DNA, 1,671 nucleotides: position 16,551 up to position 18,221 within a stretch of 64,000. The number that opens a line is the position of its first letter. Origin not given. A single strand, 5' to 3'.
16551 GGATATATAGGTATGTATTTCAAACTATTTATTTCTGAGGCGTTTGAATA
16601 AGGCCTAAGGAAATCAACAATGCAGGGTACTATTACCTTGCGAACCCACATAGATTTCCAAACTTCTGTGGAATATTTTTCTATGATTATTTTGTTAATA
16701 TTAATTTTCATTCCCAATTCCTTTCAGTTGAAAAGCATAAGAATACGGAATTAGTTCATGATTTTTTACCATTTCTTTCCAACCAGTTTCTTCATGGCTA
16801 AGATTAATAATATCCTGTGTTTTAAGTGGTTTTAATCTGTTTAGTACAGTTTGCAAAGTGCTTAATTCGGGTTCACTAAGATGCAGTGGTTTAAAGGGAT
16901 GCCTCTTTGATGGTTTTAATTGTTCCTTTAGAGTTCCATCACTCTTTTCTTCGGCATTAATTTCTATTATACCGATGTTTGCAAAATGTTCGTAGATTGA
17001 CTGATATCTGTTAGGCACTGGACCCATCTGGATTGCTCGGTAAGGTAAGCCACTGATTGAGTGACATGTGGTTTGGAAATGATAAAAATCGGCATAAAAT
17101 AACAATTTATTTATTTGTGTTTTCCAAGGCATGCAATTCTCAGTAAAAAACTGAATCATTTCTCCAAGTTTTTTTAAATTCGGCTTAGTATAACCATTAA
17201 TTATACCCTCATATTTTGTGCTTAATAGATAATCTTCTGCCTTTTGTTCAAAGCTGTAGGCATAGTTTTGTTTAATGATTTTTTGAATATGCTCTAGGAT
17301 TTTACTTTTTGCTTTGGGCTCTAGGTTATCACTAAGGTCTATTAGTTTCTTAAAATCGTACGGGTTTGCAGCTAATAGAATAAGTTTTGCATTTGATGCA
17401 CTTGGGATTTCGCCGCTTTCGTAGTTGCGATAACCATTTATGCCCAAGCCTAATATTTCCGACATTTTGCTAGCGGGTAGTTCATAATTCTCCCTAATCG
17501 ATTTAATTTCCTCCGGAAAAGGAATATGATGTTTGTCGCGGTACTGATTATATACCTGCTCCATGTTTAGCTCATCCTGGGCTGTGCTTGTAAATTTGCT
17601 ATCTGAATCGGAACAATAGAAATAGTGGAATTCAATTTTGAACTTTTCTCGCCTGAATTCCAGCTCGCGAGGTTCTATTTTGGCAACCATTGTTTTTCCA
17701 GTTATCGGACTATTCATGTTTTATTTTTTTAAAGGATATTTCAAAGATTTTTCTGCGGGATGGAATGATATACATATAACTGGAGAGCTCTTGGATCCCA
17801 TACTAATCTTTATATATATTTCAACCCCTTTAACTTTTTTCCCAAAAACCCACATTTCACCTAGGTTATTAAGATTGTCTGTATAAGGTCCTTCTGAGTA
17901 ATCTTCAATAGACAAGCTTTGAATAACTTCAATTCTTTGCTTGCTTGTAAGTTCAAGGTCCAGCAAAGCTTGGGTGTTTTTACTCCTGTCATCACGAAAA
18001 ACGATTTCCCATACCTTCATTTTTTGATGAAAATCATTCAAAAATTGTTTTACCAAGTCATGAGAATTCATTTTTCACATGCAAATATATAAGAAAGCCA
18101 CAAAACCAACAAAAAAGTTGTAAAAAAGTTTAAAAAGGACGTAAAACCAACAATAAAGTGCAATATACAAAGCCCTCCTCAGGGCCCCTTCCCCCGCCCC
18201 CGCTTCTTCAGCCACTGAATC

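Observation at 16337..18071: MqsR toxin with an MqsA antitoxin that carries an extra Panacea domain, plus an overlapping third ORF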

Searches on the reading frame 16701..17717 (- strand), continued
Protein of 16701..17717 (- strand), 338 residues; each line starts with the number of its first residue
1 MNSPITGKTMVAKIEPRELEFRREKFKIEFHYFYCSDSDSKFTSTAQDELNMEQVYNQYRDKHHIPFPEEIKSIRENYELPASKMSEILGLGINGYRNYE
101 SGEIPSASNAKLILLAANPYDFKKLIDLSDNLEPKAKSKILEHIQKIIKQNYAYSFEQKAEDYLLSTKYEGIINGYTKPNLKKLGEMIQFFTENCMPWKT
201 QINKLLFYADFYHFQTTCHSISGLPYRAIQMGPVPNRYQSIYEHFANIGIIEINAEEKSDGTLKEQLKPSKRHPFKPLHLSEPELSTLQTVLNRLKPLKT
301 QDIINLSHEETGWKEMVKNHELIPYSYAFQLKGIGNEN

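Call 37: search_solved_structures(query=A1, max_evalue=0.01, show_alignments=2)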
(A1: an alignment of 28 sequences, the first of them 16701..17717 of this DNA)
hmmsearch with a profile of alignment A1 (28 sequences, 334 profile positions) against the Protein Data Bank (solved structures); distinct sequences matched with E-value up to 0.01: 3.
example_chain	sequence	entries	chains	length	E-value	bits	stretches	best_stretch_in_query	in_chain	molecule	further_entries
2kz8_A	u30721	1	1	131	1e-06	31.3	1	1-117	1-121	Uncharacterized HTH-type transcriptional regulator ygiT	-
3gn5_A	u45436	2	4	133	1.1e-06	31.2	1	1-117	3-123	HTH-type transcriptional regulator MQSA (YGIT/b3021) | Uncharacterized HTH-type transcriptional regulator ygiT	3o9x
3fmy_A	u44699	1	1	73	7.1e-05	25.3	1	68-118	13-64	HTH-type transcriptional regulator MQSA (ygiT/b3021)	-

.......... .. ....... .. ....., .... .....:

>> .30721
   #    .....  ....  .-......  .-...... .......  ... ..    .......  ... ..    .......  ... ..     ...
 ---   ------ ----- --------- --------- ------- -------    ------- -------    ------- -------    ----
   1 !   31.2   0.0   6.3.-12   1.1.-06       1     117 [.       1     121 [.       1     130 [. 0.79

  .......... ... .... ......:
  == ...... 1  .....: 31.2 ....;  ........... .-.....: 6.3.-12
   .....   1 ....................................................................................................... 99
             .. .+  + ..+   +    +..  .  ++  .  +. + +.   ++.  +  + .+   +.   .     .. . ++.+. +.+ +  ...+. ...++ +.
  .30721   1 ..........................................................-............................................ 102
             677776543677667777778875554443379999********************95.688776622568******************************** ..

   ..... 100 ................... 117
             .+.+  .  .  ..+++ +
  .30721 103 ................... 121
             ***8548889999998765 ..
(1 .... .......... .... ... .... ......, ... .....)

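Call 66: search_protein_families(library=pfam, proteins=[L004:4024-4386:+, L051:4005-5492:+, L022:4169-4900:+, L012:4027-4764:+, L048:4020-4493:+, L058:3561-3890:+, L008:4069-4983:+, L029:4057-5097:+, L069:4043-4696:+, L007:4129-5802:+], max_evalue=0.001)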
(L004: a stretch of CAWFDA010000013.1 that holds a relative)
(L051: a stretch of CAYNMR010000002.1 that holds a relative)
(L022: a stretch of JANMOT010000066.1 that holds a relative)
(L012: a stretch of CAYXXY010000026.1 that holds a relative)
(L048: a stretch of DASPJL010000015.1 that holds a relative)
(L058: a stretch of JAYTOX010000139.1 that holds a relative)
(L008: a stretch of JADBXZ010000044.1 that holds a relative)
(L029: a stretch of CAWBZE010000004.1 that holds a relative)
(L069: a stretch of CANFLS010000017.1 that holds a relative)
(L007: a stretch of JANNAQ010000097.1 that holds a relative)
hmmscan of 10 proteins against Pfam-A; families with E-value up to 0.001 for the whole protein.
L004:4024-4386:+ (120 aa): 0 families

L051:4005-5492:+ (495 aa): 5 families
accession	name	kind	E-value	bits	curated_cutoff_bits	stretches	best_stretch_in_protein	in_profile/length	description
PF02384.22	N6_Mtase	-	2.5e-68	231.1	20.4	1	129-423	7-276/311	N-6 DNA Methylase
PF12161.14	HsdM_N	-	7.4e-12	46.5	24.5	1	9-114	2-134/135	HsdM N-terminal domain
PF07669.17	Eco57I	-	1.2e-07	32.4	25.3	1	235-349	69-165/171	Eco57I restriction-modification methylase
PF01170.24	UPF0020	-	4.8e-05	23.6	22.3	1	156-267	16-135/197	RMKL-like, methyltransferase domain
PF20473.4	MmeI_Mtase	-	0.00016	21.4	27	0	171-228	22-84/259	MmeI, DNA-methyltransferase domain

L022:4169-4900:+ (243 aa): 0 families

L012:4027-4764:+ (245 aa): 1 family
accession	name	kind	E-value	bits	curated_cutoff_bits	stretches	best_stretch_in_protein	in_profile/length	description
PF00075.30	RNase_H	-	2.9e-39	134.9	25.8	1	10-147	5-140/141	RNase H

L048:4020-4493:+ (157 aa): 1 family
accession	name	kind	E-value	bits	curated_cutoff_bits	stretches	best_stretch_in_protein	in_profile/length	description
PF14534.12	DUF4440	-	1.8e-12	48.1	25.2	1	43-150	4-107/107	Domain of unknown function (DUF4440)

L058:3561-3890:+ (109 aa): 0 families

L008:4069-4983:+ (304 aa): 0 families

L029:4057-5097:+ (346 aa): 1 family
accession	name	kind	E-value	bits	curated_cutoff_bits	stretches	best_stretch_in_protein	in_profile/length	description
PF14022.11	DUF4238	-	4e-25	89.2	27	1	9-307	1-280/281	Protein of unknown function (DUF4238)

L069:4043-4696:+ (217 aa): 2 families
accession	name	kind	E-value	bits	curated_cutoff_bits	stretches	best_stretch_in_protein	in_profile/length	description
PF14539.12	DUF4442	-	2.3e-11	44.5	25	1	97-205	35-131/132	Domain of unknown function (DUF4442)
PF09500.16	YiiD_C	-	1.1e-06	29.1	27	1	92-195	27-132/144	Putative thioesterase (yiiD_Cterm)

L007:4129-5802:+ (557 aa): 1 family
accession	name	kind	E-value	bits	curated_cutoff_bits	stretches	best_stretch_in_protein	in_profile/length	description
PF10592.14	AIPR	-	9e-31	108.1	25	1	240-438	1-227/308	AIPR protein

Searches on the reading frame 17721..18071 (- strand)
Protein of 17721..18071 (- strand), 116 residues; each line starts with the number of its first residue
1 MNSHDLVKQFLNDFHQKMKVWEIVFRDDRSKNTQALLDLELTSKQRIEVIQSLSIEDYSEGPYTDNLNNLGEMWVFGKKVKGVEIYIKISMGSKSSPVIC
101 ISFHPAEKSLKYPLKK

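Call 3: search_protein_families(library=pfam, proteins=[window:17721-18071:-], max_evalue=1)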
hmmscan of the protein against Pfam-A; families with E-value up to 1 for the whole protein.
window:17721-18071:- (116 aa): 3 families
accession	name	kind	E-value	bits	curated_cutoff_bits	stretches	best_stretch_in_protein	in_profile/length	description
PF15723.11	MqsR_toxin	-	4.4e-05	24.3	26.2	1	29-104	22-94/95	Motility quorum-sensing regulator, toxin of MqsA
PF13318.11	AtzG-like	-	0.22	12.4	24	1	32-53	4-25/50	1-carboxybiuret hydrolase subunit AtzG-like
PF00535.33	Glycos_transf_2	-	0.22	11.9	23.3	1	15-51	22-59/168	Glycosyl transferase family 2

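Call 4: search_protein_families(library=ncbifam, proteins=[window:17721-18071:-], max_evalue=1)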
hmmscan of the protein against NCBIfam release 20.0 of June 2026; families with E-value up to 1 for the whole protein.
window:17721-18071:- (116 aa): 0 families

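Call 21: find_homologous_proteins(query=window:17721-18071:-)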
Query window:17721-18071:- (116 aa): 332 proteins with E <= 0.001 among 332 candidates; the best 120 are listed.
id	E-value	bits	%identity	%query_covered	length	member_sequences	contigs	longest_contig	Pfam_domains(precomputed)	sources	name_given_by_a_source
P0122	8.7e-71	253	100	100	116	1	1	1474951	-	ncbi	-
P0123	8.9e-42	160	67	94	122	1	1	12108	-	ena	-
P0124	1.9e-41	159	63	98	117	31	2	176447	-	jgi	jgi:hypothetical protein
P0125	3.8e-40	154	62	96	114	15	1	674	-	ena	-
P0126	1.1e-39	153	61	96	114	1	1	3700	-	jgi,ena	jgi:hypothetical protein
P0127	3.8e-39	151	63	94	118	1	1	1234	-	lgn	-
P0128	3.8e-39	151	63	94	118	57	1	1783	-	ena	-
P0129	3.9e-39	151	63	94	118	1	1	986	-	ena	-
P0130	4.5e-39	151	64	94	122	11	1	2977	-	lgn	-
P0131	6.3e-39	151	57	99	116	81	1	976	-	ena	-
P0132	7.3e-39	150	59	100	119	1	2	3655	-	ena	-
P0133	7.4e-39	150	58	100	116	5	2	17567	-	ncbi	-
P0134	2.1e-38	149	56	99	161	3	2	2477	-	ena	-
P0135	2.8e-38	148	58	97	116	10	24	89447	-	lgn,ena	-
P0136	3.0e-38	148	61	95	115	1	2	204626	-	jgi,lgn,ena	-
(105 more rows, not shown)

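Call 24: search_solved_structures(query=A2, max_evalue=1, show_alignments=2)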
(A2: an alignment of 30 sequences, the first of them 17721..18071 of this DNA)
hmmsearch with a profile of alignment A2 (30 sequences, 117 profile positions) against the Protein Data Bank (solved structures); distinct sequences matched with E-value up to 1: 0.

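Call 26: search_protein_families(library=pfam, alignment_id=A2, max_evalue=0.01)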
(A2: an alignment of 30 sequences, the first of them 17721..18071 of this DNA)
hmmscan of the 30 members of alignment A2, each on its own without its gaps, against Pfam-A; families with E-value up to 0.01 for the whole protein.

A. member 1, window:17721-18071:- (116 aa): 1 family
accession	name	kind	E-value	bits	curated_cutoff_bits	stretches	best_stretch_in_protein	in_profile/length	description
PF15723.11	MqsR_toxin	-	4.4e-05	24.3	26.2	1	29-104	22-94/95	Motility quorum-sensing regulator, toxin of MqsA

B. families by the number of members that match (of 30 scanned): 2 families
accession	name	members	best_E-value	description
PF15723.11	MqsR_toxin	16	1.2e-05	Motility quorum-sensing regulator, toxin of MqsA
PF23002.2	PIN-like_DDX60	1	0.0036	ATP-dependent RNA helicase DDX60, PIN-like domain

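Call 32: search_protein_families(library=phrogs, proteins=[window:17721-18071:-], max_evalue=1)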
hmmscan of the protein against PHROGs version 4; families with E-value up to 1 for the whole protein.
window:17721-18071:- (116 aa): 2 families
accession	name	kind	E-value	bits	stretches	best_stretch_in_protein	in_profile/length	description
phrog_34059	-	unknown function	1.4e-05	25.9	1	23-112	28-129/131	-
phrog_36567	-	unknown function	0.083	14.3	1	43-107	35-97/99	-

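Call 33: search_protein_families(library=padloc, proteins=[window:17721-18071:-], max_evalue=1)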
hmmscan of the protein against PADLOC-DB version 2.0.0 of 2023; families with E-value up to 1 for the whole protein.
window:17721-18071:- (116 aa): 0 families

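Call 34: predict_structure(alignment_id=A2)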
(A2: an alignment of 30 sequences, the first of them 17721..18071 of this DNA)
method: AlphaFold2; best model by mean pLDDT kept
length: 116 residues; sequences in the alignment: 30
mean_pLDDT: 89.1   pTM: 0.84
mean pLDDT of the five models: 89.1, 85.8, 83.6, 82.4, 81.4
residues with pLDDT >= 90: 74; 70-90: 33; 50-70: 9; < 50: 0
segments of 3 or more residues with pLDDT < 50: none
pLDDT, mean of each block of 10 residues (from residue 1): 89 96 81 80 92 97 77 93 93 91 91 92
secondary structure, 60 per line:
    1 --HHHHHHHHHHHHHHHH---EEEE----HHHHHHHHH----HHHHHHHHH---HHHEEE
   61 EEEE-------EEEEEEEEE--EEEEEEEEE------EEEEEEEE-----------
elements in order: H3-18 E22-25 H30-38 H43-51 E58-64 E72-80 E83-91 E98-105

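Call 36: fold_search(model_id=the predicted structure, library=pdb)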
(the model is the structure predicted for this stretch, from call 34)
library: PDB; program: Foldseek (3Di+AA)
matches with E <= 10: 577; with E <= 0.001: 0
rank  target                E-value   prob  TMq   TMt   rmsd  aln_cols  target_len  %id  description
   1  3hi2_B                5.0e-03  1.00  0.52  0.61   5.1       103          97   17  Structure of the N-terminal domain of the E. coli antitoxin MqsA (YgiT/b3021) in complex with the E. coli toxin MqsR ( (released 2010-01-12)
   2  7v5y_E                1.1e-01  0.72  0.39  0.48   6.7        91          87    8  Crystal structure of hexameric complex of Sa2YoeB-Sa2YefM toxin-antitoxin from Staphylococcus aureus (released 2021-12-15)
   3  5tph_B                2.8e-01  0.23  0.34  0.34   9.1       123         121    9  Crystal structure of a de novo designed protein homodimer with curved beta-sheet (released 2017-01-25)
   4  7m5f_C                3.0e-01  0.44  0.36  0.35   4.6        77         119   12  Contact-dependent inhibition system from Serratia marcescens BWH57 (released 2021-05-12)
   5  5u35_B                3.3e-01  0.13  0.29  0.28  11.3       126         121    9  Crystal structure of a de novo designed protein with curved beta-sheet (released 2017-01-25)
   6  9qzd_C                3.8e-01  0.15  0.28  0.28   6.4        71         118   17  de novo NTF2-like protein (released 2025-10-22)
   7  5tph_A                4.3e-01  0.13  0.30  0.30   9.8       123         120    9  Crystal structure of a de novo designed protein homodimer with curved beta-sheet (released 2017-01-25)
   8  9qzd_A                6.7e-01  0.14  0.34  0.33   7.4       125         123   13  de novo NTF2-like protein (released 2025-10-22)
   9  9qzd_B                6.7e-01  0.09  0.24  0.24   6.4        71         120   17  de novo NTF2-like protein (released 2025-10-22)
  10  5trv                  8.1e-01  0.15  0.37  0.37   7.2       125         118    6  Crystal structure of a de novo designed protein with curved beta-sheet (released 2017-01-25)
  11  5u35_A                8.1e-01  0.11  0.32  0.30  10.2       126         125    7  Crystal structure of a de novo designed protein with curved beta-sheet (released 2017-01-25)
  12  8k2d_CE               8.1e-01  0.09  0.22  0.18   8.1        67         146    7  Cryo-EM structure of the yeast 80S ribosome with tigecycline, eEF2, Stm1 and eIF5A (released 2024-07-10)
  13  6cp8_A                8.6e-01  0.04  0.21  0.16  17.4       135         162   13  Contact-dependent growth inhibition toxin-immunity protein complex from from E. coli 3006 (released 2019-03-13)
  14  7avj                  9.7e-01  0.11  0.25  0.38  10.5        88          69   15  Streptococcal High Identity Repeats in Tandem (SHIRT) domain 2 from cell surface protein SGO_0707 (released 2021-06-09)
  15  21ie_A                9.7e-01  0.08  0.24  0.34   7.1        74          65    8  The MIDN Catch-IRF4 (A8S) fusion protein (released 2026-02-04)
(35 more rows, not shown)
